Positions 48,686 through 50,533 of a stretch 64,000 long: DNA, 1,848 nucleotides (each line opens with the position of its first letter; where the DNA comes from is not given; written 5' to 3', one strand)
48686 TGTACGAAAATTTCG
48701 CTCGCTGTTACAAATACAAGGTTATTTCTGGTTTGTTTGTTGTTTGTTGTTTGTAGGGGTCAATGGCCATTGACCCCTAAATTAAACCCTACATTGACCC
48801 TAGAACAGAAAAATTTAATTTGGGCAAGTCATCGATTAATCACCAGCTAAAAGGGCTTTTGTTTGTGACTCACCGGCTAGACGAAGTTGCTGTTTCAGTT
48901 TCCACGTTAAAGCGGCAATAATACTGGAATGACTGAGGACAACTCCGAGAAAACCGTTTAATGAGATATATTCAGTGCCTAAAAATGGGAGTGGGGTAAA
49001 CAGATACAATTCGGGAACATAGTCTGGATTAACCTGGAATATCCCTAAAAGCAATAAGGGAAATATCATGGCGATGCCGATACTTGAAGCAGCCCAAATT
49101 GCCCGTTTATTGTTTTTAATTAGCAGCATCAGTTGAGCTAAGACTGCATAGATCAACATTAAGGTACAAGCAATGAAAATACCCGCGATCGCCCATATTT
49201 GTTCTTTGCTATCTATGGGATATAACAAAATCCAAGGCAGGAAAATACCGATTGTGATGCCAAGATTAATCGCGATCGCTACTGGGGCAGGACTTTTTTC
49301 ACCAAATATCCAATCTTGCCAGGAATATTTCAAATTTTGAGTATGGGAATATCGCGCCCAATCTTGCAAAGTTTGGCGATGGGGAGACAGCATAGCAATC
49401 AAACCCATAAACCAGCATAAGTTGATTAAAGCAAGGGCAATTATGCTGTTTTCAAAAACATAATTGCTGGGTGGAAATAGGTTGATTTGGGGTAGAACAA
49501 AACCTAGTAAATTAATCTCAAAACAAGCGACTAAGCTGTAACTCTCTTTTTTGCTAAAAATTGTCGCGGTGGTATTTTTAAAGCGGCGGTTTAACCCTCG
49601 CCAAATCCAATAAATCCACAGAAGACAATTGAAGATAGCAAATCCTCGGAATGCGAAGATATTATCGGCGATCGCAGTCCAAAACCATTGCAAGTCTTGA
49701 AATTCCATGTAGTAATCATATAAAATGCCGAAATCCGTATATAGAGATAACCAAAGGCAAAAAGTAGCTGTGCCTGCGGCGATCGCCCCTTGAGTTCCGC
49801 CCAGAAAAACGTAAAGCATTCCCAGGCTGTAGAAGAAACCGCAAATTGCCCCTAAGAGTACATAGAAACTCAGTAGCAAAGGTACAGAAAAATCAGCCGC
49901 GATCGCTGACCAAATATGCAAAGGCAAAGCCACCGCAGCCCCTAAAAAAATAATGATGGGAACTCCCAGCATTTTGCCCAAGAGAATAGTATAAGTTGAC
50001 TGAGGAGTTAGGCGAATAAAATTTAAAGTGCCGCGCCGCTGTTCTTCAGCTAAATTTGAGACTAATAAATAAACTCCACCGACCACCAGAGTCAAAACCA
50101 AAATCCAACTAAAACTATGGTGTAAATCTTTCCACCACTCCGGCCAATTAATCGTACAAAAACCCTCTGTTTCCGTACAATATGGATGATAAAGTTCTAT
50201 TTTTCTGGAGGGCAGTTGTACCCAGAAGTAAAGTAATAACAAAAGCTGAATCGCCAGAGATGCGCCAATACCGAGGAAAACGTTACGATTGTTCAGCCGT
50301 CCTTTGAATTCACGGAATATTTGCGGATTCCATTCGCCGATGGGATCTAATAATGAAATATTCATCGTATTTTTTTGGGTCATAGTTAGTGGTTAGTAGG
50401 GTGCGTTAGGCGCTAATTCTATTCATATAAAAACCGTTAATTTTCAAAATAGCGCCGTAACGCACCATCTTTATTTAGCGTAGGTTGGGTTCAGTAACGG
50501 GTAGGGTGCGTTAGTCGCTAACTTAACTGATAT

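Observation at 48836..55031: One ABC ATPase followed by three tandem paralogous long ABC-2-like permeases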

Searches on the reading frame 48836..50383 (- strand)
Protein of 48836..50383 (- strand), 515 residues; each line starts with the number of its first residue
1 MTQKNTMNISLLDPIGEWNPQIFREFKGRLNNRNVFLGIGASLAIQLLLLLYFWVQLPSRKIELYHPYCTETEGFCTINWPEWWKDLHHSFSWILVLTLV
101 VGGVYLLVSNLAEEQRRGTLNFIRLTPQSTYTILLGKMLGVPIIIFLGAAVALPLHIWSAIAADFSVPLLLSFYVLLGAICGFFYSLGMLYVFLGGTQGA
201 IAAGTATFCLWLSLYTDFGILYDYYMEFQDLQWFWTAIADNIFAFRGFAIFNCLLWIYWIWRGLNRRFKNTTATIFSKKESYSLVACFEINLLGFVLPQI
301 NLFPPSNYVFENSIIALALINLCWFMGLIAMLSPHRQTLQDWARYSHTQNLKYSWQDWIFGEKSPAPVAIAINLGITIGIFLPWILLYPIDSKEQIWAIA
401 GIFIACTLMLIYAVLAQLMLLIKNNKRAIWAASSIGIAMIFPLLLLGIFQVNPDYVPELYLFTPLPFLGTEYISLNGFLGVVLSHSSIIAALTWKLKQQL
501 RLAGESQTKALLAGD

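Call 3: search_protein_families(library=pfam, proteins=[window:48836-50383:-], max_evalue=1)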
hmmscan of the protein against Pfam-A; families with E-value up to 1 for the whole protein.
window:48836-50383:- (515 aa): 0 families

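Call 4: search_protein_families(library=ncbifam, proteins=[window:48836-50383:-], max_evalue=1)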
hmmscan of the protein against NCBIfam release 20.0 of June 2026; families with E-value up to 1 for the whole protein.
window:48836-50383:- (515 aa): 2 families
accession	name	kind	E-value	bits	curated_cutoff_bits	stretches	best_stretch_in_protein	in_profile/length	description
NF041647.1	ABC_perm_CPBP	equivalog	0.0018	17.1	435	1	92-152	194-254/636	ABC transporter permease subunit/CPBP intramembrane protease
NF038293.1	permease_SagH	equivalog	0.027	13.3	450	1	108-147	197-236/370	SagH family ABC transporter permease subunit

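Call 6: find_homologous_proteins(query=window:48836-50383:-)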
Query window:48836-50383:- (515 aa): 1366 proteins with E <= 0.001 among 8000 candidates; the best 120 are listed.
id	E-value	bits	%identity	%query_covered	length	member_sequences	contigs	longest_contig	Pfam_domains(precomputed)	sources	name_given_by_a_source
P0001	0.0e+0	1159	99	100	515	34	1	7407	-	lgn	-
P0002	2.9e-293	992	85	100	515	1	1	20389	-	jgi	jgi:hypothetical protein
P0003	2.1e-241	820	72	99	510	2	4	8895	-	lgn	-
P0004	2.0e-236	804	71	99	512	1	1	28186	-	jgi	jgi:hypothetical protein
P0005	1.7e-227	775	69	98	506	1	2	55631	-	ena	-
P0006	1.3e-181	623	85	63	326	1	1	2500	-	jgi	jgi:hypothetical protein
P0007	1.0e-138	482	47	99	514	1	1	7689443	-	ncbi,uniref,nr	ncbi:hypothetical protein [Oscillatoria acuminata]|uniref:Uncharacterized protein n=1 Tax=Oscillator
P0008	4.5e-137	476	47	99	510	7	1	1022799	-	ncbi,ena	-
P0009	1.0e-136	475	48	99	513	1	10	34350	-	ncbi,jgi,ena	jgi:hypothetical protein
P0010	1.5e-136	474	47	98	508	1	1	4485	-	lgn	-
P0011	2.0e-135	471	47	98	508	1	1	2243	-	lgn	-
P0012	2.0e-135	471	48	99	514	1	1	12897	-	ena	-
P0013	1.4e-134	468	46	99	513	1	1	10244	-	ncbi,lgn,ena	-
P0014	1.6e-134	468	48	99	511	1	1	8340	-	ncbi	-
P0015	2.4e-134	467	46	99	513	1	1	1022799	-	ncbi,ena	-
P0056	6.8e-107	377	40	99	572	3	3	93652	PF12679.14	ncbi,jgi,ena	ncbi:MAG TPA: ABC transporter permease subunit [Waterburya sp.]|jgi:hypothetical protein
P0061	2.1e-105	372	37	98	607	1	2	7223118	PF12679.14,PF10241.15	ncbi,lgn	ncbi:MAG: ABC transporter permease subunit [Gloeotrichia echinulata GP01]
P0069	6.0e-104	367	40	99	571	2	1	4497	PF12679.14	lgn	-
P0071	9.2e-104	366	41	86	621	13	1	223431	PF12679.14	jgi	jgi:hypothetical protein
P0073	1.6e-103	365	39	87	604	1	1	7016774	PF12679.14,PF10241.15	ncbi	ncbi:MAG: ABC transporter permease subunit [Gloeotrichia echinulata IR180]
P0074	2.0e-103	365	38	99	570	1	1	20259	PF12679.14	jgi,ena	jgi:hypothetical protein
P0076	3.2e-103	364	39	99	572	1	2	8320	PF12679.14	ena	-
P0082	5.4e-103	364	38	99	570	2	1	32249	PF12679.14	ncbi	ncbi:MAG: ABC transporter permease [Potamolinea sp.]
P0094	3.1e-102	361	39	89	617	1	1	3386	PF12679.14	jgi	jgi:hypothetical protein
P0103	1.5e-101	359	37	88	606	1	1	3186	PF12679.14,PF10241.15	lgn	-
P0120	2.5e-100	355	39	98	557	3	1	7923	PF12679.14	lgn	-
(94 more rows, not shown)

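Call 8: find_encoding_contigs(protein=P0007, flank=10000, max_places=2)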
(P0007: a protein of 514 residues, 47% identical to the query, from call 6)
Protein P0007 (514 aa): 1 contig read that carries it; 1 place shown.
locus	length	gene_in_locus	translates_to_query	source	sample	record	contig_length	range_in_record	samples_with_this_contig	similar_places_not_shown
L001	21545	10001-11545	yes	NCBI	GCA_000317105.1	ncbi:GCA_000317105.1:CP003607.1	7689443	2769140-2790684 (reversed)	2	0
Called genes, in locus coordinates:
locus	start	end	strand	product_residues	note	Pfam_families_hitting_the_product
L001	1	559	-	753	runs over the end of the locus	PF07719:TPR_2 (faint), PF13424:TPR_12, PF14938:SNAP (faint), PF24885:TPR_NPHP3 (weak), PF00515:TPR_1 (weak), PF13176:TPR_7 (weak), PF13424:TPR_12, PF12770:CHAT, +6 more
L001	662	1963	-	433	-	PF08245:Mur_ligase_M (faint), PF27239:FOL3_C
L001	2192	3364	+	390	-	PF12323:HTH_OrfB_IS605, PF01385:OrfB_IS605, PF07282:Cas12f1-like_TNB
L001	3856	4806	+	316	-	PF00005:ABC_tran, PF13304:AAA_21 (weak)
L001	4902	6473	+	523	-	-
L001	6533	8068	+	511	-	-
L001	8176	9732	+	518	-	-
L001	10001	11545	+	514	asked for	-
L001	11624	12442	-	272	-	PF13483:Lactamase_B_3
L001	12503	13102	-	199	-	PF00117:GATase, PF07722:Peptidase_C26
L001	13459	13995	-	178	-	PF01219:DAGK_prokar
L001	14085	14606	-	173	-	PF02130:YbeY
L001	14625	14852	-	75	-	PF11688:DUF3285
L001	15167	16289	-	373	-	PF03462:PCRF, PF00472:RF-1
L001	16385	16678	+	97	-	-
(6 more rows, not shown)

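Call 9: find_encoding_contigs(protein=P0061, flank=10000, max_places=2)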
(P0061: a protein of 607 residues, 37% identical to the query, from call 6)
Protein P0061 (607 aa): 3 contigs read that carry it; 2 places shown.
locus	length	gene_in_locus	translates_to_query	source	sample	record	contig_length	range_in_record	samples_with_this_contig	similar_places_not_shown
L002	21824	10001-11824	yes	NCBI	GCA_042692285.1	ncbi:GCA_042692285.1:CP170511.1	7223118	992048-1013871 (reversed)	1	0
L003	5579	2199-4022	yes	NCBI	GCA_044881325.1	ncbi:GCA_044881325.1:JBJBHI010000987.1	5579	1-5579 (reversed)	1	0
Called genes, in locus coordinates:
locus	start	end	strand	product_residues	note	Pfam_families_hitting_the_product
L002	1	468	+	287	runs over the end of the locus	PF02668:TauD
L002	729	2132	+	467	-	PF07690:MFS_1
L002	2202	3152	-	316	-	PF17848:Zn_ribbon_ACC (weak), PF01039:Carboxyl_trans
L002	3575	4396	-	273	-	PF06750:A24_N_bact, PF01478:Peptidase_A24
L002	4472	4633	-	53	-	-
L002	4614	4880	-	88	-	-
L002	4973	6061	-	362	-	PF00180:Iso_dh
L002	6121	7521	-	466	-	PF12323:HTH_OrfB_IS605, PF01385:OrfB_IS605, PF07282:Cas12f1-like_TNB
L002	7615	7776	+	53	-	-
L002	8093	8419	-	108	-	PF05016:ParE_toxin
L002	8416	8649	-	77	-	-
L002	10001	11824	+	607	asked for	PF12679:ABC2_membrane_2 (weak), PF10241:KxDL (weak)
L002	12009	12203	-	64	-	-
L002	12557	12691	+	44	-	-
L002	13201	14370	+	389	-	PF01385:OrfB_IS605, PF07282:Cas12f1-like_TNB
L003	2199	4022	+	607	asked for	PF12679:ABC2_membrane_2 (weak), PF10241:KxDL (weak)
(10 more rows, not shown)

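Call 18: find_related_loci(query=A2, collection=genome_contigs, flank=10000)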
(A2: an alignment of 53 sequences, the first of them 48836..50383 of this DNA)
Query A2 (515 aa) in genome_contigs; peptide patterns used: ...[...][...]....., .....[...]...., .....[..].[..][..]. (x = any residue, [..] = any of these).
600 stretches matched a pattern (row limit reached: there are more); 576 encode a relative of the query (tblastn E <= 1e-3); the best 80 are kept; 79 distinct loci.
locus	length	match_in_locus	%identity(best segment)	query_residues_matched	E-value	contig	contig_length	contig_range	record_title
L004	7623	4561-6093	47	2-514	3e-140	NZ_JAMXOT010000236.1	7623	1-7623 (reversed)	Oscillatoria sp. HE19RPO 281, whole genome shotgun sequence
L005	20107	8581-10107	47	4-514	2e-138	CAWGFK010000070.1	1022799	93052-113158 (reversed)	MAG: uncultured cyanobacterium isolate MFD01721.bin.1.50 genome assembly, contig: contig_992, whole genome shotgun seque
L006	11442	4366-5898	47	2-514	2e-137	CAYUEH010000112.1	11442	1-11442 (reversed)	MAG TPA_asm: uncultured Laspinema sp. isolate binchicken_co405_170 genome assembly, contig: NODE_8552_length_11442_cov_1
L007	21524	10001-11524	45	4-514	3e-129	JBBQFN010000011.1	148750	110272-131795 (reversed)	MAG: Cyanophyceae cyanobacterium isolate Co_metawrap_1029 Cmw_1029_k141_7580508_length_148750_cov_44.9976, whole genome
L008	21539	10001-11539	45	4-514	1e-124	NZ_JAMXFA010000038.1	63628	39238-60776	Laspinema olomoucense D3b NODE_38_length_63628_cov_99.842945, whole genome shotgun sequence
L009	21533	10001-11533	46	6-514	3e-125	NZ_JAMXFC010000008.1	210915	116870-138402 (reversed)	Laspinema sp. D2d NODE_12_length_210915_cov_54.992824, whole genome shotgun sequence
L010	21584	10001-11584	43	2-515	9e-118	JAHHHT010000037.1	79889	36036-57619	MAG: Oscillatoria princeps RMCB-10 scaffold_149_c1, whole genome shotgun sequence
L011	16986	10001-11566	41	6-513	2e-117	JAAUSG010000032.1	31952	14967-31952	MAG: Leptolyngbyaceae cyanobacterium RU_5_1 NODE_473_length_31952_cov_4.205059, whole genome shotgun sequence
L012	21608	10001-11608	40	5-514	2e-113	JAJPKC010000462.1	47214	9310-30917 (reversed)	MAG: Oscillatoriales cyanobacterium Centralia_MAG_596 k107_17336031, whole genome shotgun sequence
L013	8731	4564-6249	42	6-514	2e-112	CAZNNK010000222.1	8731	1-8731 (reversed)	MAG TPA_asm: uncultured Coleofasciculus sp. isolate binchicken_co15_51 genome assembly, contig: NODE_6484_length_8731_co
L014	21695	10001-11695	40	7-514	2e-111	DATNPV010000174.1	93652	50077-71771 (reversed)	MAG TPA_asm: Waterburya sp. isolate SMAG_U16490 k141_226795, whole genome shotgun sequence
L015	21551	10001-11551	43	3-514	4e-118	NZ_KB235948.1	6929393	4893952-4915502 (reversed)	Oscillatoria sp. PCC 10802 Osc10802DRAFT_Contig7.7, whole genome shotgun sequence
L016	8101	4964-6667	40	3-514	1e-110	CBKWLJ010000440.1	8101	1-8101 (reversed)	MAG TPA_asm: uncultured bacterium isolate SRR29175779_binner123_Refined_1 genome assembly, contig: ERZ27337281.726, whol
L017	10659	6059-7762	41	3-514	1e-109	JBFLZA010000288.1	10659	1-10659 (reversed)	MAG: Cyanobacteriota bacterium isolate MAG099 MAG099_288, whole genome shotgun sequence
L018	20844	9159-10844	42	6-514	7e-110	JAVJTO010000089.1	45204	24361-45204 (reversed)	MAG: Coleofasciculus sp. B1-GNL1-01 k141_3101, whole genome shotgun sequence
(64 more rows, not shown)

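Call 20: predict_structure(alignment_id=A2)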
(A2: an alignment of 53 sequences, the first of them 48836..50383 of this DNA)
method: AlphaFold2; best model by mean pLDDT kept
length: 515 residues; sequences in the alignment: 53
mean_pLDDT: 90.6   pTM: 0.87
mean pLDDT of the five models: 90.6, 89.3, 88.3, 88.1, 87.3
residues with pLDDT >= 90: 391; 70-90: 95; 50-70: 24; < 50: 5
segments of 3 or more residues with pLDDT < 50: none
pLDDT, mean of each block of 10 residues (from residue 1): 53 85 93 93 95 88 75 81 94 95 97 94 90 94 95 96 95 96 97 92 94 90 73 91 94 96 94 93 97 93 86 92 95 91 86 86 92 97 94 92 96 96 90 94 94 94 93 94 97 95 72 51
secondary structure, 60 per line:
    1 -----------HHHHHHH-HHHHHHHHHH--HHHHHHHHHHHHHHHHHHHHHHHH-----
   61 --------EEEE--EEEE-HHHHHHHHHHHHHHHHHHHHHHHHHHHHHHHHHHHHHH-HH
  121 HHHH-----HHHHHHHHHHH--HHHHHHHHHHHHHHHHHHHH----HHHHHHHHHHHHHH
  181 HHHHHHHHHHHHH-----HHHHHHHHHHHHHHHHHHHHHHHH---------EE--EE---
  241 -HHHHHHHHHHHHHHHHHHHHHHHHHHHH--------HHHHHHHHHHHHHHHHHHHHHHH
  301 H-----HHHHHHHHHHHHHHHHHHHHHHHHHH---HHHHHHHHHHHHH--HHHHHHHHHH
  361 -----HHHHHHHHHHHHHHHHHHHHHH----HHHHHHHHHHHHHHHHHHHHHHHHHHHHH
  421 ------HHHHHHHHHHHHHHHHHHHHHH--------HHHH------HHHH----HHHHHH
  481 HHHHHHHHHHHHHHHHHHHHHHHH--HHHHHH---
elements in order: H12-18 H20-29 H32-55 E69-72 E75-78 H80-117 H119-124 H130-140 H143-162 H167-193 H199-222 H242-269 H278-301 H307-332 H336-348 H351-360 H366-387 H392-420 H427-448 H457-460 H467-470 H475-504 H507-512

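Call 22: search_protein_representatives(alignment_id=A2)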
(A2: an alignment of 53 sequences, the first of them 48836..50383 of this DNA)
Query: 53 sequences, 526 profile positions. Proteins with E-value up to 0.001 (for the whole library): 1394; up to 1e-10: 771; up to 1e-30: 536. The best 150 are listed.
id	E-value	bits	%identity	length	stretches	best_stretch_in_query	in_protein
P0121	0.0e+00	1039.2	-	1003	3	1-520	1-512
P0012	2.5e-217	739.4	-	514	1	1-525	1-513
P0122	2.0e-215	733.0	-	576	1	1-524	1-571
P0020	1.3e-206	704.0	-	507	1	1-522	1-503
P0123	1.5e-200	684.0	-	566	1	3-524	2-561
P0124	2.9e-199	679.7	-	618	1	1-524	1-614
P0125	3.7e-198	676.1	-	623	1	1-524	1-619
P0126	7.5e-196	668.5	-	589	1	1-524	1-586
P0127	2.8e-192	656.7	-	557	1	1-522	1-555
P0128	1.9e-191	654.0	-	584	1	1-523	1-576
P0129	8.0e-188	642.0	-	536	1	4-523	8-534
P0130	2.1e-186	637.3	-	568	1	1-521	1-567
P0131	4.7e-186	636.1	-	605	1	1-523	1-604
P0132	2.3e-183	627.2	-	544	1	2-522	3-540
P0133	1.7e-182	624.4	-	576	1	1-522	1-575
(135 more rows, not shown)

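Call 23: fold_search(model_id=the predicted structure, library=pdb)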
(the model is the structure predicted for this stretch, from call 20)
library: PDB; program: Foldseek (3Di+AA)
matches with E <= 10: 81; with E <= 0.001: 0
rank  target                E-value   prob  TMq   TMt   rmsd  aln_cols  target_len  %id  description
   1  9rsj_A                2.4e-01  0.54  0.24  0.26  18.2       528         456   13  Cryo-EM structure of MATE transporter NorM-VC in complex with doxorubicin (released 2025-11-26)
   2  6eti_A                3.3e-01  0.54  0.19  0.18  21.0       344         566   11  Structure of inhibitor-bound ABCG2 (released 2018-04-11)
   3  6z70_A                3.3e-01  0.28  0.19  0.21  23.0       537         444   12  Structure of the MATE family multidrug resistance transporter Aq_128 from Aquifex aeolicus in the outward-facing state (released 2021-12-01)
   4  7php_A                3.9e-01  0.38  0.24  0.25  18.5       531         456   12  Structure of Multidrug and Toxin Compound Extrusion (MATE) transporter NorM by NabFab-fiducial assisted cryo-EM (released 2021-09-01)
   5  6ghj_A                4.0e-01  0.09  0.11  0.12  27.6       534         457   13  PepTSt in complex with tripeptide Phe-Ala-Gln (released 2018-09-19)
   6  6ffc_A                7.2e-01  0.35  0.18  0.17  17.4       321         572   12  Structure of an inhibitor-bound ABC transporter (released 2018-04-11)
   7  6nc7_B                7.2e-01  0.15  0.19  0.20  21.1       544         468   14  Lipid II flippase MurJ, inward open conformation (released 2019-04-17)
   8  6fv8_B                8.2e-01  0.10  0.15  0.17  27.0       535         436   12  Dimer structure of the MATE family multidrug resistance transporter Aq_128 from Aquifex aeolicus in the outward-facing (released 2019-03-20)
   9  9r10_A                8.9e-01  0.12  0.17  0.17  23.1       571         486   10  Cryo-EM structure of human MATE1 in complex with cimetidine (released 2025-11-05)
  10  4ikx                  8.9e-01  0.09  0.15  0.16  24.5       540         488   13  Crystal structure of peptide transporter POT (E310Q mutant) (released 2013-07-10)
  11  8bht_A                1.1e+00  0.23  0.19  0.17  22.2       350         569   12  ABCG2 turnover-1 state with tariquidar bound (released 2023-01-11)
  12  6z71_A                1.2e+00  0.13  0.18  0.21  22.9       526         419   12  Structure of the MATE family multidrug resistance transporter Aq_128 from Aquifex aeolicus in the outward-facing state (released 2021-12-01)
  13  6idp                  1.2e+00  0.30  0.27  0.30  16.3       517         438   12  Crystal structure of Vibrio cholerae MATE transporter VcmN in the straight form (released 2019-01-16)
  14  9pym_A                1.2e+00  0.04  0.10  0.09  26.4       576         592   11  Cryo-EM structure of the isethionate TRAP transporter IseQM from Oleidesulfovibrio alaskensis with bound isethionate (released 2025-11-12)
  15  8k1p_A                1.3e+00  0.25  0.28  0.28  15.7       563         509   14  mycobacterial efflux pump, ADP+vanadate bound state (released 2024-07-17)
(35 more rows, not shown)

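Call 27: find_encoding_contigs(protein=P0005, flank=10000, max_places=2)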
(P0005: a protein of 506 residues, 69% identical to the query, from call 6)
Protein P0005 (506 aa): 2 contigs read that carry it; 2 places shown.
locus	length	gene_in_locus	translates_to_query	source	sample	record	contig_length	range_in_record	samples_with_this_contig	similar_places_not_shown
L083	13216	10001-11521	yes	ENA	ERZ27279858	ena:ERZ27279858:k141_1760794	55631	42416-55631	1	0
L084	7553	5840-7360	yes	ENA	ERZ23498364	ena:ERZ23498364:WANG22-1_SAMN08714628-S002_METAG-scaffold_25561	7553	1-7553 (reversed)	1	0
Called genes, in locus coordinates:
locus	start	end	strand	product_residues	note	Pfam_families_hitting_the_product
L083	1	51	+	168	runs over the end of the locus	PF01475:FUR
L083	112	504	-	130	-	PF08869:XisI (weak)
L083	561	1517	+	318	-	PF00535:Glycos_transf_2, PF10111:Glyco_tranf_2_2 (weak), PF13641:Glyco_tranf_2_3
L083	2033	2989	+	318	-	PF00535:Glycos_transf_2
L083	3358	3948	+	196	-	PF00132:Hexapep (weak)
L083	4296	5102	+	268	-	PF13353:Fer4_12 (weak), PF04055:Radical_SAM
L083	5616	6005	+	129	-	PF13384:HTH_23 (weak), PF13518:HTH_28, PF13551:HTH_29, PF13565:HTH_32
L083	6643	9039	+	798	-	PF00488:MutS_V, PF20297:MSSS, PF01713:Smr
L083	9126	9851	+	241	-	PF14233:DUF4335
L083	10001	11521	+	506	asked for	-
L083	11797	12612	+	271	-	PF13432:TPR_16 (weak), PF00515:TPR_1 (weak), PF13371:TPR_9 (weak), PF13414:TPR_11, PF00515:TPR_1, PF07719:TPR_2 (weak), PF13432:TPR_16, PF13414:TPR_11, +13 more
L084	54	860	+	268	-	PF13353:Fer4_12 (weak), PF04055:Radical_SAM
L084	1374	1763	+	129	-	PF13384:HTH_23 (weak), PF13518:HTH_28, PF13551:HTH_29, PF13565:HTH_32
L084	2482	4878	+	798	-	PF00488:MutS_V, PF20297:MSSS, PF01713:Smr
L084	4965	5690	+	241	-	PF14233:DUF4335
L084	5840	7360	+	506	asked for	-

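Call 28: find_encoding_contigs(protein=P0004, flank=10000, max_places=2)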
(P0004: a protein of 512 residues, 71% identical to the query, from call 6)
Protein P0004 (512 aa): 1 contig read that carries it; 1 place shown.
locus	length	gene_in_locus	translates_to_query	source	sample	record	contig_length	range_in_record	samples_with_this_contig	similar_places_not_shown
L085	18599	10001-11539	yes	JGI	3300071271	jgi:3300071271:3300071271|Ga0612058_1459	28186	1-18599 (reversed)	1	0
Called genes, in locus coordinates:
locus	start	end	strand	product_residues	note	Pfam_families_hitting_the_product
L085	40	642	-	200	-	-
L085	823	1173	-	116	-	-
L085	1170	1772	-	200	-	PF04542:Sigma70_r2, PF08281:Sigma70_r4_2, PF04545:Sigma70_r4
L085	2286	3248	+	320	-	PF00005:ABC_tran, PF13304:AAA_21 (weak)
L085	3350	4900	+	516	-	-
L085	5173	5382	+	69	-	-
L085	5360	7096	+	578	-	-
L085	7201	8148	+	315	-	PF20815:GIY_YIG_2 (faint), PF01541:GIY-YIG (weak)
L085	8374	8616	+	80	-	-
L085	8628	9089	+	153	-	-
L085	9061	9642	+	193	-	-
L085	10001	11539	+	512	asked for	-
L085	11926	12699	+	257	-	-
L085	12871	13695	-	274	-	PF00702:Hydrolase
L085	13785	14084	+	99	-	PF04839:PSRP-3_Ycf65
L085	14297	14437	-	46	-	-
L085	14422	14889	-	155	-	PF05193:Peptidase_M16_C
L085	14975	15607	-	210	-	PF00675:Peptidase_M16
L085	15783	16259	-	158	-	PF03372:Exo_endo_phos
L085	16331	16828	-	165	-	-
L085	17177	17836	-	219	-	PF00069:Pkinase, PF07714:PK_Tyr_Ser-Thr, PF01636:APH (faint), PF03109:ABC1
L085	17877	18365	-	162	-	-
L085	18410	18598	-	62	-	?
